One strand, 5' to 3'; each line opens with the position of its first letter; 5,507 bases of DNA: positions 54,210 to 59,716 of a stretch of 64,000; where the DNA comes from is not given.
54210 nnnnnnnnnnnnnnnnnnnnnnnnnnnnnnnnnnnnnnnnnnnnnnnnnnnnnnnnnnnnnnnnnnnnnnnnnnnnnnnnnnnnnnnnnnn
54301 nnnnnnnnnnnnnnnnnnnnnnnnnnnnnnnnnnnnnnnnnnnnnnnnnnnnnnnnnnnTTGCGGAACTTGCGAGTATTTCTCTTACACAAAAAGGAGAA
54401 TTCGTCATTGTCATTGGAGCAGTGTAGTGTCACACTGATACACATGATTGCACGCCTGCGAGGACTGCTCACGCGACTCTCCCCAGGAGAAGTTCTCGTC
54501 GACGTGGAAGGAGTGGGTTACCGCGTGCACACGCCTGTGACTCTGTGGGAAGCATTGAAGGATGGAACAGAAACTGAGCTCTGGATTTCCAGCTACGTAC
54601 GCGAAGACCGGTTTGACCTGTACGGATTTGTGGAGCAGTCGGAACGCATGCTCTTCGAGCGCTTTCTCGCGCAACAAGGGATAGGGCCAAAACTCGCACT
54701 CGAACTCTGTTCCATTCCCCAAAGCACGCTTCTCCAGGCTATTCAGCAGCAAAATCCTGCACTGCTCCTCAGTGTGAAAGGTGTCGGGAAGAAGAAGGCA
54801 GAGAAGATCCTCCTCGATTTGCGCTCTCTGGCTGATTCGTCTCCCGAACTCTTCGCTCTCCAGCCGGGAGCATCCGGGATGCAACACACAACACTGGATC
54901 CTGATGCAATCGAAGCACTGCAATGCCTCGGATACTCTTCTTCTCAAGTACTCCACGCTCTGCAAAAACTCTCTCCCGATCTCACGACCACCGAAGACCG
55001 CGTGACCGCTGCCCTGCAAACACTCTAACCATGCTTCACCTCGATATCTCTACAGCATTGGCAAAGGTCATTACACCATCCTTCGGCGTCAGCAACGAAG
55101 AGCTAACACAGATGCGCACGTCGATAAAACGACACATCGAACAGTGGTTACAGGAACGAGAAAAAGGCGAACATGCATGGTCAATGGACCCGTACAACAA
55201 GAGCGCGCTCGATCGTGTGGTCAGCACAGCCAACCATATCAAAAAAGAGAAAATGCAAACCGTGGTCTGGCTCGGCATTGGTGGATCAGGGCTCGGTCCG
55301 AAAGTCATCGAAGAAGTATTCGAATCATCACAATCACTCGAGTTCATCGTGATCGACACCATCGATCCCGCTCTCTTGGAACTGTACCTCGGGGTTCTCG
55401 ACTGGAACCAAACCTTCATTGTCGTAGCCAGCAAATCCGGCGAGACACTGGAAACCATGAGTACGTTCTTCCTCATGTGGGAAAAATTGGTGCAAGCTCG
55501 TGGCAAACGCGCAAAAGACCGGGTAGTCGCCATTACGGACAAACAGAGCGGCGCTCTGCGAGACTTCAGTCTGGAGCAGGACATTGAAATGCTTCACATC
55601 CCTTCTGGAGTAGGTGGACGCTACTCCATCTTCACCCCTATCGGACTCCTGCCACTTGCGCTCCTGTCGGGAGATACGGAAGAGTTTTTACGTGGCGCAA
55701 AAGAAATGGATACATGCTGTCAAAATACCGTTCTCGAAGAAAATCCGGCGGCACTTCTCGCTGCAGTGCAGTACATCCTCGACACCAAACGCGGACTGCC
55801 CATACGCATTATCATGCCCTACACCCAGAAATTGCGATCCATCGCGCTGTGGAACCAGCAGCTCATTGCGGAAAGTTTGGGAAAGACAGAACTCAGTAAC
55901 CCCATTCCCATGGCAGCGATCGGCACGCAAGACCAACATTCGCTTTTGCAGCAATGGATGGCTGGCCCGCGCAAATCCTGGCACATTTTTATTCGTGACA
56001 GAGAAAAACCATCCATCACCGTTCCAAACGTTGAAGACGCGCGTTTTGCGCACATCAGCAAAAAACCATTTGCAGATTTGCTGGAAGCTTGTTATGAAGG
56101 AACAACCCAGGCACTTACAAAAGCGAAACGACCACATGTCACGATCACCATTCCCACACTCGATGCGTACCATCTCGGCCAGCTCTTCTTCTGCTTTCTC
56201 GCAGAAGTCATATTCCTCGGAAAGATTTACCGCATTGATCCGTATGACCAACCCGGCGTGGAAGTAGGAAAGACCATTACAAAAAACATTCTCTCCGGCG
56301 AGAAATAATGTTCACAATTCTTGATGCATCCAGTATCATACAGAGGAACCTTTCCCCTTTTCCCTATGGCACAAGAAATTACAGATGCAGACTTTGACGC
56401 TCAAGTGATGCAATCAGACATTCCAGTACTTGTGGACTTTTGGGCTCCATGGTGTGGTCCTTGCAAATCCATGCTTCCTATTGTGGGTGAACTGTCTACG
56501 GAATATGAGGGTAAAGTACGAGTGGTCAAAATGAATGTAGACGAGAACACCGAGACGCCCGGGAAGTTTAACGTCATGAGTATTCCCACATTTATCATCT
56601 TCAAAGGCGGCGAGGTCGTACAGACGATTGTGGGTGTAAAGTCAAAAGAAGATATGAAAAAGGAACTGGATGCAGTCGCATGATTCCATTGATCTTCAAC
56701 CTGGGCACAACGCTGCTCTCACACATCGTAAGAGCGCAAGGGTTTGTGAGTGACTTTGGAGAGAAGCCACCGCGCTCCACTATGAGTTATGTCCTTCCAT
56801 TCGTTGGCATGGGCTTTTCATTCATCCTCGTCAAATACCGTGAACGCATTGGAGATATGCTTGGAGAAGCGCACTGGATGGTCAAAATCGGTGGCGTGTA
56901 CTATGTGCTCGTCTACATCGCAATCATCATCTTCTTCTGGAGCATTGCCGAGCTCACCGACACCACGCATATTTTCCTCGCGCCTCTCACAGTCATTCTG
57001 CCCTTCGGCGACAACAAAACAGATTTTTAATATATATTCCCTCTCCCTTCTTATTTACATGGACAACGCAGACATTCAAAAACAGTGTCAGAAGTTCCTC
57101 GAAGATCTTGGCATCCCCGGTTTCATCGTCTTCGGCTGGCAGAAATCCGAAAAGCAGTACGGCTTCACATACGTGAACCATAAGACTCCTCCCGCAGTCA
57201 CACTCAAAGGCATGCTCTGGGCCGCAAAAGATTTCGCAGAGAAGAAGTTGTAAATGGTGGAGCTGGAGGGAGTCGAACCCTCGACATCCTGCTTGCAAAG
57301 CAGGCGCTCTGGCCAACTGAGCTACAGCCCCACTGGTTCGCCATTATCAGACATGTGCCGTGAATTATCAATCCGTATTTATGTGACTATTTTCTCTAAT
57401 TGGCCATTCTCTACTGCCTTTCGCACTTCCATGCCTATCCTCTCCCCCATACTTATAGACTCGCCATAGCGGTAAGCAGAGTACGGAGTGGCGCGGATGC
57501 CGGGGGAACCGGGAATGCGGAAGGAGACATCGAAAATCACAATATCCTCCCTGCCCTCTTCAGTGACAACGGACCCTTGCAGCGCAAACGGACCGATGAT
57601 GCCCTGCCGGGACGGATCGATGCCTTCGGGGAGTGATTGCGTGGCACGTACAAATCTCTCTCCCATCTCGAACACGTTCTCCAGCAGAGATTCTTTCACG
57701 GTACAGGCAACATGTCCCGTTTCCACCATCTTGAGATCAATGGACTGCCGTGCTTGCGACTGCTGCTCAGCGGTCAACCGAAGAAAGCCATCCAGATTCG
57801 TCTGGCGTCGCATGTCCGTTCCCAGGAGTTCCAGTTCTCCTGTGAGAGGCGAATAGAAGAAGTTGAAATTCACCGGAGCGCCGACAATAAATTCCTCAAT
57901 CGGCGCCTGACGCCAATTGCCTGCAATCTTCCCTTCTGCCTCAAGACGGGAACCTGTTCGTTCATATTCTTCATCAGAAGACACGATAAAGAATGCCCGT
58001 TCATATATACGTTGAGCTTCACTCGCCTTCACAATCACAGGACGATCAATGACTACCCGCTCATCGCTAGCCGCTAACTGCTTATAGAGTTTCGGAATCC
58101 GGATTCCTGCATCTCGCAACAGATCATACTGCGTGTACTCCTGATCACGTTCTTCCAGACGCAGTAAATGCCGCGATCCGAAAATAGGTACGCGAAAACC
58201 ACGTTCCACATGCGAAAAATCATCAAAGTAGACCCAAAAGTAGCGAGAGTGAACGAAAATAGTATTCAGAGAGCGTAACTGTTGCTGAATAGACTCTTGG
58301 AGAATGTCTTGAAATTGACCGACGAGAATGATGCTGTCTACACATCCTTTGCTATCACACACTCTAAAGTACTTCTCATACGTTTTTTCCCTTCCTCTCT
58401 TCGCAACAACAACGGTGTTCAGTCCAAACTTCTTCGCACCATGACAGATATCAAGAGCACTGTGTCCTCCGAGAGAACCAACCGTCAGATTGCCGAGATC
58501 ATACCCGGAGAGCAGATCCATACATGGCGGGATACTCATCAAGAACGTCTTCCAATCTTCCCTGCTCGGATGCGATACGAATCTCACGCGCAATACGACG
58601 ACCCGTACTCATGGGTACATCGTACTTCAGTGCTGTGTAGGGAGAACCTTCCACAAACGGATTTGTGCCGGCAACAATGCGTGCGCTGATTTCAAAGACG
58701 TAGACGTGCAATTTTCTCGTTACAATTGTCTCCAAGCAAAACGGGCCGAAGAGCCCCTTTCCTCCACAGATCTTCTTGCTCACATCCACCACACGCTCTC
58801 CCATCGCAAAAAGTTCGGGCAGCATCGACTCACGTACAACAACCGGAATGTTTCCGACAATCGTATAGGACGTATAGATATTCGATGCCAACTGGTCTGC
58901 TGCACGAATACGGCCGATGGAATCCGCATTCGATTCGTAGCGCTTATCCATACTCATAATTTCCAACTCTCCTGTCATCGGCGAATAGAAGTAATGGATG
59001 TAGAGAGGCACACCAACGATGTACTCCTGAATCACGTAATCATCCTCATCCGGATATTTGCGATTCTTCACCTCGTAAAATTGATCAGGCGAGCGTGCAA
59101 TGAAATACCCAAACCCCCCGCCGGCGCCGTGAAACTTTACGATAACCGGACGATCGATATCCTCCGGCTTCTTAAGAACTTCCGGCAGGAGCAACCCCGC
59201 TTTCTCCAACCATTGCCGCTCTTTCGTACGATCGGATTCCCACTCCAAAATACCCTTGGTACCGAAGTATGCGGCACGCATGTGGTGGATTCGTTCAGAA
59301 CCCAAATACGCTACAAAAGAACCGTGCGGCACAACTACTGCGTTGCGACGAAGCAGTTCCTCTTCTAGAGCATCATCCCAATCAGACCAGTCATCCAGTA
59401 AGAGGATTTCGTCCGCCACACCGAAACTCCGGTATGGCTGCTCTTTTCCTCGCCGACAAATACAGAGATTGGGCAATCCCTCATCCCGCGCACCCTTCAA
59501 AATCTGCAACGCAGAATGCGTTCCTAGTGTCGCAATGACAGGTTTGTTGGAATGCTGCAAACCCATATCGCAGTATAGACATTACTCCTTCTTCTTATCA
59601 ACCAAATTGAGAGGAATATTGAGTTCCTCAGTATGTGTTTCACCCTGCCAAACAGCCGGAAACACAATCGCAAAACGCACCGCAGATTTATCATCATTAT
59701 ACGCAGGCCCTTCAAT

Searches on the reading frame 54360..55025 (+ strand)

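Call 59: search_protein_families(library=pfam, proteins=[window:54360-55025:+], max_evalue=0.001)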
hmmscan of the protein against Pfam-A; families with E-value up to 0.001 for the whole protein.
window:54360-55025:+ (222 aa): 4 families
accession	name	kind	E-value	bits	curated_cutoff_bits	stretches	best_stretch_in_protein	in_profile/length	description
PF01330.27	RuvA_N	-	1.2e-17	64.1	23.6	1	29-89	1-61/61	RuvA N terminal domain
PF14520.12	HHH_5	-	1.6e-11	44.9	27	1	100-155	2-56/57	Helix-hairpin-helix domain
PF00633.29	HHH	-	3.4e-07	30.2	24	1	126-151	3-28/30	Helix-hairpin-helix motif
PF07499.19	RuvA_C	-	9.5e-06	26.4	24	1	182-222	5-46/47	RuvA, C-terminal domain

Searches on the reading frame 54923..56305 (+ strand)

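Call 60: search_protein_families(library=pfam, proteins=[window:54923-56305:+], max_evalue=0.001)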
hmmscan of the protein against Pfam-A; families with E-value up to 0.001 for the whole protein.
window:54923-56305:+ (461 aa): 1 family
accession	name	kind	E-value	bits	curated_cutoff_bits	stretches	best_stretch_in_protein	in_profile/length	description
PF00342.24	PGI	-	3.8e-41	141.7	22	2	109-343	94-339/486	Phosphoglucose isomerase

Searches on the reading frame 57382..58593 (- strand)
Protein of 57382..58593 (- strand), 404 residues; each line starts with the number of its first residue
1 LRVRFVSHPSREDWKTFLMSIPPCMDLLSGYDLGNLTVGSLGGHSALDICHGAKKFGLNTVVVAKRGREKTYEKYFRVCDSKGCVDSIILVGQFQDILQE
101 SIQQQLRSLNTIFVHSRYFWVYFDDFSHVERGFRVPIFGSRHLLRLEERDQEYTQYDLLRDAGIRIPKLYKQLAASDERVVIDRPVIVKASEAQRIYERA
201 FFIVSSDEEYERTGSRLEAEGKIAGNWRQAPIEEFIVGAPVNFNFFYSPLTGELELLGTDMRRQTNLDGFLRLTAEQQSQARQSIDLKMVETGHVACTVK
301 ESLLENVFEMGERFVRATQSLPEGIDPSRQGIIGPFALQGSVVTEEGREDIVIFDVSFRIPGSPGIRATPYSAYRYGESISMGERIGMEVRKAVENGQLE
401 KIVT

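Call 60: search_protein_families(library=pfam, proteins=[window:57382-58593:-], max_evalue=0.001)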
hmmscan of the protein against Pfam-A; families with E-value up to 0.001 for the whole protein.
window:57382-58593:- (404 aa): 2 families
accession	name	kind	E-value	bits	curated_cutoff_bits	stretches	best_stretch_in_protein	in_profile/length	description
PF06973.17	DUF1297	-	2.6e-56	190.6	23.8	1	209-404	1-188/188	Domain of unknown function (DUF1297)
PF06849.18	DUF1246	-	2.1e-34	118.6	25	1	38-170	1-122/122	Protein of unknown function (DUF1246)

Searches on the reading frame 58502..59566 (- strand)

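Call 60: search_protein_families(library=pfam, proteins=[window:58502-59566:-], max_evalue=0.001)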
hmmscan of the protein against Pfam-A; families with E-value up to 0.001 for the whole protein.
window:58502-59566:- (355 aa): 2 families
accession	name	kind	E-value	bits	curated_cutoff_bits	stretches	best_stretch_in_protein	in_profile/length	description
PF06973.17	DUF1297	-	5.8e-67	225.3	23.8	1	173-342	19-187/188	Domain of unknown function (DUF1297)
PF06849.18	DUF1246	-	5.5e-40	136.6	25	1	11-130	1-121/122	Protein of unknown function (DUF1246)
